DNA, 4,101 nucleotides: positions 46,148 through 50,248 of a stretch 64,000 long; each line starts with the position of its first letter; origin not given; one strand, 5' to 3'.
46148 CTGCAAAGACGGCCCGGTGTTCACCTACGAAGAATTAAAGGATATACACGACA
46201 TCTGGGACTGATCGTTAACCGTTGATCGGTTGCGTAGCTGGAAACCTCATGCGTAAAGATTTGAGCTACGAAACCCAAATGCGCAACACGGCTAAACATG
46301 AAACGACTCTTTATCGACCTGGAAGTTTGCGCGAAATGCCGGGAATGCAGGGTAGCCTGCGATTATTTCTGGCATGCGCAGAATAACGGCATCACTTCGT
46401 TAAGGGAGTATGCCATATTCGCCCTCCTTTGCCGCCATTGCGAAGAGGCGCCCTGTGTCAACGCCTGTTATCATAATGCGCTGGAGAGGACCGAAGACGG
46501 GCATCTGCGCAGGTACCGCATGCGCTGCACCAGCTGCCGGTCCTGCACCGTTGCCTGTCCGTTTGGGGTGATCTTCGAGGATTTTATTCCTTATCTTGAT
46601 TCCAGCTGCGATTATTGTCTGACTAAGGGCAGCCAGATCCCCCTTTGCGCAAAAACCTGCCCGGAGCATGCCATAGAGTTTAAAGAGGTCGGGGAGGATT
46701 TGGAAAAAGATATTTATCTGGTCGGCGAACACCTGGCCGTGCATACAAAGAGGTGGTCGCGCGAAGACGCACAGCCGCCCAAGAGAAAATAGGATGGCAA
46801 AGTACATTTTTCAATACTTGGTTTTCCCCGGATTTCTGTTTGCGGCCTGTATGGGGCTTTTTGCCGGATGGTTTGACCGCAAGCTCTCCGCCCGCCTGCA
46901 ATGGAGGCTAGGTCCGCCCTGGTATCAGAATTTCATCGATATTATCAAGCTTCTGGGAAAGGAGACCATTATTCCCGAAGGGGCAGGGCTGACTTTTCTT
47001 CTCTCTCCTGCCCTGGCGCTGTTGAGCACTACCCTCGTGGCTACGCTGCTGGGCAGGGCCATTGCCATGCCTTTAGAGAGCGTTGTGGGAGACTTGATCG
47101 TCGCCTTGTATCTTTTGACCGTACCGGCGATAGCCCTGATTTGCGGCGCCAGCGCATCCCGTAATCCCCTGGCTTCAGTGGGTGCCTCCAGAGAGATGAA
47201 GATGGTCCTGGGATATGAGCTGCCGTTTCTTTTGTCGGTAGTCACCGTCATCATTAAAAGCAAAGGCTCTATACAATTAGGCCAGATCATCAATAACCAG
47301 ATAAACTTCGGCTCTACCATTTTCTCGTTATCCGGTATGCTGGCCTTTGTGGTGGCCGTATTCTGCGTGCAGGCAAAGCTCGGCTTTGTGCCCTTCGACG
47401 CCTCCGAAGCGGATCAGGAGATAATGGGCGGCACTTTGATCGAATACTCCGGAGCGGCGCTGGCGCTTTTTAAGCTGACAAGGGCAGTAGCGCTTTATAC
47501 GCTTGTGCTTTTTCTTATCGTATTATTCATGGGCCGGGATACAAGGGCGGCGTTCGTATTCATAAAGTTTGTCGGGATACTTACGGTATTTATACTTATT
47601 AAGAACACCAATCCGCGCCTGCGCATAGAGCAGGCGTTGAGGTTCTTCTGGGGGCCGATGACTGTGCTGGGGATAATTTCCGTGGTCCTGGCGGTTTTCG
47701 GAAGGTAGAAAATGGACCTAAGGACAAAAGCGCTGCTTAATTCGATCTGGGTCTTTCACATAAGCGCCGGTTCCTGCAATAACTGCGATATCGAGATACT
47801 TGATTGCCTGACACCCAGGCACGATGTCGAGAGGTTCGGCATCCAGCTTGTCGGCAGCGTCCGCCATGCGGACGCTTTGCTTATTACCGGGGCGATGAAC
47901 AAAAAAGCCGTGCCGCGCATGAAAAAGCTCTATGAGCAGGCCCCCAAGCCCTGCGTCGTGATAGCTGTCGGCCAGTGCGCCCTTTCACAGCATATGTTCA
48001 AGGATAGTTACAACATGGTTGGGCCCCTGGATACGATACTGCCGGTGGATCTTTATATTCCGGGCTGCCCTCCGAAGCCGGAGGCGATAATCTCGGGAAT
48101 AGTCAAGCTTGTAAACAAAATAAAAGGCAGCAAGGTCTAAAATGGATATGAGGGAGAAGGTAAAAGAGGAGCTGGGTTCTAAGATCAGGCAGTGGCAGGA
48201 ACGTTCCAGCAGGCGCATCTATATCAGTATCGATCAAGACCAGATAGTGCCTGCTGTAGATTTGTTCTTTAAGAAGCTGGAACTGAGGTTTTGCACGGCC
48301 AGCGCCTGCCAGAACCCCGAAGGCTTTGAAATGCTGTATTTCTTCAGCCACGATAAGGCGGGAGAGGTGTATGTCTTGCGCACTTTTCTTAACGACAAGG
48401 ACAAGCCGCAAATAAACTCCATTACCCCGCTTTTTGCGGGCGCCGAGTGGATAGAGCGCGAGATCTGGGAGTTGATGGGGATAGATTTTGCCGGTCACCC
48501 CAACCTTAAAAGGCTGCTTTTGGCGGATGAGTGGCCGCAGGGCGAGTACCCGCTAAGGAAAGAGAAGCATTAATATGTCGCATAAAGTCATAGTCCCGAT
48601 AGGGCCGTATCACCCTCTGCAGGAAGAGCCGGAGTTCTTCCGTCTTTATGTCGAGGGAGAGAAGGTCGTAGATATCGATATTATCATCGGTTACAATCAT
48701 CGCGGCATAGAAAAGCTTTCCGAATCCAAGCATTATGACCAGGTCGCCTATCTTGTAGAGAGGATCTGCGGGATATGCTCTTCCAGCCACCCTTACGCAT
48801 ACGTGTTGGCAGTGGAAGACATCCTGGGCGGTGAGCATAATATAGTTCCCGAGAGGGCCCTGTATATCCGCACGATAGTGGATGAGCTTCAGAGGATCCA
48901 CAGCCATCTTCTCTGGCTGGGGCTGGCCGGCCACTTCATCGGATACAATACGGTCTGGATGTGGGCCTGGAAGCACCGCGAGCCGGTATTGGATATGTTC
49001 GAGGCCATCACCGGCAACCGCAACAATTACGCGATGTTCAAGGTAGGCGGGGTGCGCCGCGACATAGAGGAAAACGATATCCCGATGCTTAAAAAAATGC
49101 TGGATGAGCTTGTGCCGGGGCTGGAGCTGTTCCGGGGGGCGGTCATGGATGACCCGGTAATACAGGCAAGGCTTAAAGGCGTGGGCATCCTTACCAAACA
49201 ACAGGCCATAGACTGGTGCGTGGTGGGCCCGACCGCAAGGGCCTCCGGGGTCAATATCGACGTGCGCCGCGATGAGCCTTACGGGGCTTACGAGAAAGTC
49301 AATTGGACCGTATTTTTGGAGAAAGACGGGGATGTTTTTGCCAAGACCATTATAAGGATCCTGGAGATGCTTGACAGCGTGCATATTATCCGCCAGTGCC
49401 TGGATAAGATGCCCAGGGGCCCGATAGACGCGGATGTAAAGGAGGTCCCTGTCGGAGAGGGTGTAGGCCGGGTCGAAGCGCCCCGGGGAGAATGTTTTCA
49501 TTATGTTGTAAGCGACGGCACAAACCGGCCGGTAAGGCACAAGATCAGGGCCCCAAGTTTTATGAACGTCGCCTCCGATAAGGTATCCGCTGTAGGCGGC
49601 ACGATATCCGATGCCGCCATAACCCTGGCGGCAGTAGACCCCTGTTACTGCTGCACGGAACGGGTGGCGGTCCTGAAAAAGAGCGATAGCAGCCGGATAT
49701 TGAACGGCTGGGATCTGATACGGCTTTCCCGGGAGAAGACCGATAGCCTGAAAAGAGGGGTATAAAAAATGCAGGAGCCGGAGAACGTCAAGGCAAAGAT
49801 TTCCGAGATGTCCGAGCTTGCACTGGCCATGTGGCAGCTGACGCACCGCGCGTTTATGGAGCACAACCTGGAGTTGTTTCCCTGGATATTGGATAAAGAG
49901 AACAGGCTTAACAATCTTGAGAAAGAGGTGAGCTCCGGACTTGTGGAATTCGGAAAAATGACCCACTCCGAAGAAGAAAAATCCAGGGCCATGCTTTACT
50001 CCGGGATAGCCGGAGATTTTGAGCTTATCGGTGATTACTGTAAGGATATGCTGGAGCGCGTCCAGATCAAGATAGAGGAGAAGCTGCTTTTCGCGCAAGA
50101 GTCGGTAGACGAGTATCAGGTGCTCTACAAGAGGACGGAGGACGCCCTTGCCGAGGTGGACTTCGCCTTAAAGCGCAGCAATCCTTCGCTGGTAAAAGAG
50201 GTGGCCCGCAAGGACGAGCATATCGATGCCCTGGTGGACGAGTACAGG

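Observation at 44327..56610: Mbh/Mrp-type membrane-bound group-4 [NiFe] hydrogenase operon preceded by an AsrA/AsrB-like (sulfhydrogenase beta/gamma-like) flavo-iron-sulfur module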

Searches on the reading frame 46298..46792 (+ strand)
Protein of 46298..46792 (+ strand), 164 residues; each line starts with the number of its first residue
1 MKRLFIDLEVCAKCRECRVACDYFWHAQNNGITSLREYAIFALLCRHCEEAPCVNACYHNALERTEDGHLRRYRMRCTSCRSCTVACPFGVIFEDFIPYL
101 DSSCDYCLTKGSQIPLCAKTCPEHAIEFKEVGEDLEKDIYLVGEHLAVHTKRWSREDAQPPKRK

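Call 3: search_protein_families(library=pfam, proteins=[window:46298-46792:+])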
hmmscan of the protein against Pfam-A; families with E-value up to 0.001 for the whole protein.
window:46298-46792:+ (164 aa): 10 families
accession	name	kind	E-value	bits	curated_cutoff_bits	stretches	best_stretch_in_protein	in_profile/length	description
PF13247.11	Fer4_11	-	4.9e-12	46.3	26.2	1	38-130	3-99/100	4Fe-4S dicluster domain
PF12838.12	Fer4_7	-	2e-10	41.4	27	1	45-91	2-52/52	4Fe-4S dicluster domain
PF13187.11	Fer4_9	-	2.7e-08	34.1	27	0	11-61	2-51/52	4Fe-4S dicluster domain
PF12837.12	Fer4_6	-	1.5e-07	31.5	25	1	76-92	8-24/24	4Fe-4S binding domain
PF00037.32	Fer4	-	2.8e-06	27.3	21.1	1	76-92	7-23/24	4Fe-4S binding domain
PF12797.12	Fer4_2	-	2.8e-05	24.2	24.5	1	74-89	7-22/22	4Fe-4S binding domain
PF13484.11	Fer4_16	-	3.2e-05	25.1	30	0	76-95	1-20/66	4Fe-4S double cluster binding domain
PF14697.11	Fer4_21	-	0.00014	22.4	35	0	45-89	8-53/59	4Fe-4S dicluster domain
PF13237.11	Fer4_10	-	0.00033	20.9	25.5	0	44-88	8-53/53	4Fe-4S dicluster domain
PF12800.12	Fer4_4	-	0.00069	20.2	24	0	76-90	3-17/17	4Fe-4S binding domain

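Call 40: search_solved_structures(query=window:46298-46792:+, max_evalue=0.001, show_alignments=1)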
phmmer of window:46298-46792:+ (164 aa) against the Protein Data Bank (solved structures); distinct sequences matched with E-value up to 0.001: 25.
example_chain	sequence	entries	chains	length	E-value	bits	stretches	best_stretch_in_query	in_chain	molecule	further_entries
7qv7_B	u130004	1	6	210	4.3e-12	49.6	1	37-98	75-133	Hydrogen dependent carbon dioxide reductase subunit HycB4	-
7z0s_B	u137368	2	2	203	5.6e-12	49.2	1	5-93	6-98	Formate hydrogenlyase subunit 2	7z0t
9mqx_E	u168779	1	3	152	1.6e-11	47.7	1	3-129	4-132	Fe-S-cluster-containing hydrogenase subunit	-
6cz7_B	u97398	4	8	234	2.9e-11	46.9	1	4-95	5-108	4Fe-4S ferredoxin, iron-sulfur binding domain protein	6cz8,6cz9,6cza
8c0z_C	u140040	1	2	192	1.1e-09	41.7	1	2-129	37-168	Iron-sulfur cluster-binding protein potential subunit of aldehyde oxidoreductase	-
2vpw_B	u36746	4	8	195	1.9e-09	41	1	4-134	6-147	NRFC PROTEIN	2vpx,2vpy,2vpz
2ivf_B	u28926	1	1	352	8.4e-09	38.8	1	22-128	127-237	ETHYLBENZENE DEHYDROGENASE BETA-SUBUNIT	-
30gj_B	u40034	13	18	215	8.5e-09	38.8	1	38-133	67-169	Formate dehydrogenase, beta subunit, putative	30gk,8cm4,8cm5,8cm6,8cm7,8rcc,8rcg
8rc8_B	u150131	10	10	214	8.9e-09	38.8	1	38-133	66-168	Formate dehydrogenase, beta subunit, putative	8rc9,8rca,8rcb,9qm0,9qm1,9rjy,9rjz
6sdr_B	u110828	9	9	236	1.2e-08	38.4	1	38-133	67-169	Formate dehydrogenase, beta subunit, putative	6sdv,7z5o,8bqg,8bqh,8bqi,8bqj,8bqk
1kqf_B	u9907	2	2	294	2.2e-08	37.5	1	37-136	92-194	FORMATE DEHYDROGENASE, NITRATE-INDUCIBLE, IRON-SULFUR SUBUNIT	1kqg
7qv7_A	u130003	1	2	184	5.3e-08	36.2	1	6-93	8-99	Hydrogen dependent carbon dioxide reductase subunit HycB3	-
4ydd_B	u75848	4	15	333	7.9e-08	35.7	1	40-140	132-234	DMSO reductase family type II enzyme, iron-sulfur subunit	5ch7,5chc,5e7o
9vap_B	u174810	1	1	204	3.1e-06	30.5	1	4-91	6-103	4Fe-4S dicluster domain-containing protein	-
1q16_B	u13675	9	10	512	1.2e-05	28.5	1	42-122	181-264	Respiratory nitrate reductase 1 beta chain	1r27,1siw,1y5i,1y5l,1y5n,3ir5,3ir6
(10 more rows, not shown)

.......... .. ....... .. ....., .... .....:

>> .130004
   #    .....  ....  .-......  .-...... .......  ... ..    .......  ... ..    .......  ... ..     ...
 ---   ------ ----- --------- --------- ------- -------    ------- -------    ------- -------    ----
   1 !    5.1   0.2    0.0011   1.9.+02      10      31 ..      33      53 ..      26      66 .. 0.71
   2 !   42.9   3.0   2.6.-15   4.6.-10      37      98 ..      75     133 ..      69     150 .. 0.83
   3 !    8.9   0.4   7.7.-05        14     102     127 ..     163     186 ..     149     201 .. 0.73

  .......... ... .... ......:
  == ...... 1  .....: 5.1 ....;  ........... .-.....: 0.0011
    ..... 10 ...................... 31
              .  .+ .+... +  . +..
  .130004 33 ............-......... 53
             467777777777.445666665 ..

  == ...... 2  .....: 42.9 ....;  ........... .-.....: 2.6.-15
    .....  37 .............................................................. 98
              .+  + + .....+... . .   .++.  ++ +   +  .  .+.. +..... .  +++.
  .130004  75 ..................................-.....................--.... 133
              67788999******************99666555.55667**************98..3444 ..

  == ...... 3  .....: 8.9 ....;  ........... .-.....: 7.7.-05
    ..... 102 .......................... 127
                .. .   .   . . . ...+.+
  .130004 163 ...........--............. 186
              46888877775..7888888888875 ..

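Call 56: search_protein_families(library=ncbifam, proteins=[window:46298-46792:+], max_evalue=0.00001)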
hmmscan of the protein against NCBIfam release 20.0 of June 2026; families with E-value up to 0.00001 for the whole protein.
window:46298-46792:+ (164 aa): 20 families
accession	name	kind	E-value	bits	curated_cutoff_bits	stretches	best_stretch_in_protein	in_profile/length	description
TIGR02951.1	DMSO_dmsB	equivalog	1.5e-15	57.6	214.1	1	26-133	45-155/161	DMSO/selenate family reductase complex B subunit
NF007658.0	PRK10330.1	equivalog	1.5e-13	50.6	260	1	5-92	6-104/181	electron transport protein HydN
NF009451.0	PRK12809.1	equivalog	1.6e-13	49.9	1154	1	11-128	12-136/639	formate-dependent uric acid utilization protein YgfT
NF009408.0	PRK12769.1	equivalog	2.5e-13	49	1003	1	7-128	8-144/659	formate-dependent uric acid utilization protein AegA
NF008134.0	PRK10882.1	equivalog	7.7e-13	48.2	263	1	36-130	104-207/329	hydrogenase 2 operon protein HybA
NF045715.1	sulf_resp_HmcB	equivalog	9.1e-13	48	420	1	43-131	105-198/307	sulfate respiration complex iron-sulfur protein HmcB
TIGR03149.1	cyt_nit_nrfC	equivalog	4.2e-12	45.9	377.6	1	36-139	85-191/225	cytochrome c nitrite reductase Fe-S protein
NF045766.1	PhenlGlyoxDHPadI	equivalog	6.1e-12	45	700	1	7-132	10-139/443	NADH-dependent phenylglyoxylate dehydrogenase subunit beta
NF041715.1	arsenate_red_ArrB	equivalog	2.4e-11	43.6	450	1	4-92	5-104/233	arsenate respiratory reductase iron-sulfur subunit ArrB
NF038355.1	FDH3_beta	equivalog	5.1e-11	42.9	240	1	3-91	4-100/180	formate dehydrogenase FDH3 subunit beta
TIGR03478.1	DMSO_red_II_bet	subfamily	1.3e-09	37.4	480.7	1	38-145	124-233/321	DMSO reductase family type II enzyme, iron-sulfur subunit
TIGR01582.1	FDH-beta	equivalog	2.9e-09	36.5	334.7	1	40-135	88-185/283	formate dehydrogenase subunit beta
NF045797.1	DsrO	equivalog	9.1e-09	35.1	200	1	36-92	94-150/235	sulfate reduction electron transfer complex DsrMKJOP subunit DsrO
NF042979.1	EthbenzDh_ebdB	equivalog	6.9e-08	31.7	740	1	38-128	146-239/354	ethylbenzene dehydrogenase subunit beta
NF041782.1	mnquin_red_QrcC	equivalog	9.7e-08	31.9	400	1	36-96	56-121/239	menaquinone reductase iron-sulfur cluster-binding subunit QrcC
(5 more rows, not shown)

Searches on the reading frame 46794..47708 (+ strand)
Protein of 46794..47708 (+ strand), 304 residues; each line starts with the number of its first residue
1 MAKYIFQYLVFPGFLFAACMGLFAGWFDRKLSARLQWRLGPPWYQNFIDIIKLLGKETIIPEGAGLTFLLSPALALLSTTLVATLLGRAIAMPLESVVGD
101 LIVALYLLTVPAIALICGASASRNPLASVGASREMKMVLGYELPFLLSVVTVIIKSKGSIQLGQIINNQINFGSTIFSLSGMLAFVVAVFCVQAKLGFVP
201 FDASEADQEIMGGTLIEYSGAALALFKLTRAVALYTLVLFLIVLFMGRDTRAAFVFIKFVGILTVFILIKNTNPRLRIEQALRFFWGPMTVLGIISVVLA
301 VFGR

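Call 3: search_protein_families(library=pfam, proteins=[window:46794-47708:+])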
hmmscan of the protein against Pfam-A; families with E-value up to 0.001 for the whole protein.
window:46794-47708:+ (304 aa): 1 family
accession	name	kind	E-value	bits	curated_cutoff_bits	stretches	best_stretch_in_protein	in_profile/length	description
PF00146.26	NADHdh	-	7.6e-59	199.9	27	1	16-300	9-297/298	NADH dehydrogenase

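Call 56: search_protein_families(library=ncbifam, proteins=[window:46794-47708:+], max_evalue=0.00001)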
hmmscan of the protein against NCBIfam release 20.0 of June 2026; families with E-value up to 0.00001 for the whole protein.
window:46794-47708:+ (304 aa): 7 families
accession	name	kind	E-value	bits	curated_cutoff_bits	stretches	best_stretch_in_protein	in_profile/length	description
NF004741.0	PRK06076.1-2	equivalog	2.2e-48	165.2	305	1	3-302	19-331/337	NADH-quinone oxidoreductase subunit NuoH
NF040610.1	F420_dehyd_FpoH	exception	2.2e-28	99.6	475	1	19-301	25-333/339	F420H2 dehydrogenase subunit FpoH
NF004740.0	PRK06076.1-1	equivalog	3.8e-26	92.4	399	1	19-298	27-314/325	NADH-quinone oxidoreductase subunit NuoH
NF004745.0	PRK06076.1-6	equivalog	1.3e-24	87.1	450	1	23-299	32-328/341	NADH-quinone oxidoreductase subunit NuoH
NF004744.0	PRK06076.1-5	equivalog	4.3e-23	82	542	1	14-247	37-278/372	NADH-quinone oxidoreductase subunit NuoH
NF004742.0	PRK06076.1-3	equivalog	1.2e-22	80.6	531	1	27-299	45-346/356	NADH-quinone oxidoreductase subunit NuoH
NF004743.0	PRK06076.1-4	equivalog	4.1e-22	78.7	494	1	14-296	24-334/433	NADH-quinone oxidoreductase subunit NuoH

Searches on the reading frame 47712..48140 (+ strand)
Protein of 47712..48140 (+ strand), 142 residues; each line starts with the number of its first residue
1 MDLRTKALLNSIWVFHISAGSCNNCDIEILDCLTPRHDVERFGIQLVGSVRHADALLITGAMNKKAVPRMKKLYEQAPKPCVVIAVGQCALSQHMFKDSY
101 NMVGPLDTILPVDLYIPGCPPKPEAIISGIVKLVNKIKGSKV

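Call 3: search_protein_families(library=pfam, proteins=[window:47712-48140:+])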
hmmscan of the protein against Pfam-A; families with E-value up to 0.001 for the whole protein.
window:47712-48140:+ (142 aa): 1 family
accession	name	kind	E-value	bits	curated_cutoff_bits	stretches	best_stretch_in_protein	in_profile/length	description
PF01058.29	Oxidored_q6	-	1.5e-29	102.8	27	1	22-133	1-128/128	NADH ubiquinone oxidoreductase, 20 Kd subunit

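Call 56: search_protein_families(library=ncbifam, proteins=[window:47712-48140:+], max_evalue=0.00001)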
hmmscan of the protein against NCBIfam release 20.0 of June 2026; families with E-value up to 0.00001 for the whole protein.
window:47712-48140:+ (142 aa): 13 families
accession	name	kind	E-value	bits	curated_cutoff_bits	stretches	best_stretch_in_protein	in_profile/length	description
NF005012.1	PRK06411.1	subfamily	5.1e-42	143.2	116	1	7-140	31-161/166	NADH-quinone oxidoreductase subunit NuoB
TIGR01957.1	nuoB_fam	subfamily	9.7e-39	132.6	142.7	1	9-139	16-144/145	NADH-quinone oxidoreductase subunit B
NF011391.0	PRK14816.1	equivalog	5.6e-35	120.7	283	1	9-139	51-179/196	NADH-quinone oxidoreductase subunit B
NF009808.0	PRK13292.1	equivalog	8.2e-33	113.2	1156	1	9-139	24-151/791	NADH-quinone oxidoreductase subunit B/C/D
NF011394.0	PRK14819.1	equivalog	8.6e-33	114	312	1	11-139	32-158/264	NADH-quinone oxidoreductase subunit B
NF011393.0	PRK14818.1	equivalog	1.5e-31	109.3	255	1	10-140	31-158/173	NADH dehydrogenase subunit B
NF011395.0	PRK14820.1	equivalog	2e-31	109.2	263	1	9-139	32-159/180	NADH-quinone oxidoreductase subunit B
NF011390.0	PRK14815.1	equivalog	4.1e-30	104.4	281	1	10-139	33-159/183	NADH dehydrogenase subunit B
NF011392.0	PRK14817.1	equivalog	2.4e-29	102.3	271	1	23-139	46-162/182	NADH-quinone oxidoreductase subunit B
NF011389.0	PRK14814.1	equivalog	2e-28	99.5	285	1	10-139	33-159/186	NADH dehydrogenase subunit B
NF011388.0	PRK14813.1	equivalog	3.2e-27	95.6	294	1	7-138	25-154/189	NADH dehydrogenase subunit B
TIGR03294.1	FrhG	equivalog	3e-07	30.4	245.5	1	52-135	50-142/228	coenzyme F420 hydrogenase subunit gamma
NF045875.1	F420_non_VhuG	exception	5e-06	26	450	0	99-135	129-165/286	F420-non-reducing hydrogenase subunit VhuG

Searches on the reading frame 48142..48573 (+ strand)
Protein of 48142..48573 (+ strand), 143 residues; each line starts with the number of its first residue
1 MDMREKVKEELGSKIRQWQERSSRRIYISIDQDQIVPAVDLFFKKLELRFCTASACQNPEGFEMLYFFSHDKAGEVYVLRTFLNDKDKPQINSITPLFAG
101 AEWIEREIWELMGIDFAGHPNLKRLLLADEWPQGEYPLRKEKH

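Call 3: search_protein_families(library=pfam, proteins=[window:48142-48573:+])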
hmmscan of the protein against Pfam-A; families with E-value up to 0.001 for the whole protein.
window:48142-48573:+ (143 aa): 1 family
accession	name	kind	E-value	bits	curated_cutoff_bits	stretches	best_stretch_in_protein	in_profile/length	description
PF00329.25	Complex1_30kDa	-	1.1e-25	91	22.5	1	29-141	2-117/124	Respiratory-chain NADH dehydrogenase, 30 Kd subunit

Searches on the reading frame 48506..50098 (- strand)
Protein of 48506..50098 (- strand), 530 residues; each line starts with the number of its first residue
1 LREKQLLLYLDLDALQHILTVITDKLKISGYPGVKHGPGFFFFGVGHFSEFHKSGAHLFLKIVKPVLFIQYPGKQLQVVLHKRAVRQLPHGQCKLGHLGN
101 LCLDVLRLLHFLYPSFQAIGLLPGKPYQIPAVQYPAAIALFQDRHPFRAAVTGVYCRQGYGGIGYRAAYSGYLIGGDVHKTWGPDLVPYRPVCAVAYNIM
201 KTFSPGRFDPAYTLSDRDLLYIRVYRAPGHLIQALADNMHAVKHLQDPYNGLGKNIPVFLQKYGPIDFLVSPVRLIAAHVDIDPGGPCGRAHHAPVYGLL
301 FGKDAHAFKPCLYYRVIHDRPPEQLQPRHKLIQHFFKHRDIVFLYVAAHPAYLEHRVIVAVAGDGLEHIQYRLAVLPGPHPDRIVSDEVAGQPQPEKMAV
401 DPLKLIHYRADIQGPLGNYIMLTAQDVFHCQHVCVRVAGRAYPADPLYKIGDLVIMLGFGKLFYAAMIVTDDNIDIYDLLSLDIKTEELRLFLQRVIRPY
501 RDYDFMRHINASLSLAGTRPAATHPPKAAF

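Call 57: search_protein_families(library=pfam, proteins=[window:48506-50098:-], max_evalue=0.001)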
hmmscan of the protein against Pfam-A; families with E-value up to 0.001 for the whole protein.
window:48506-50098:- (530 aa): 0 families
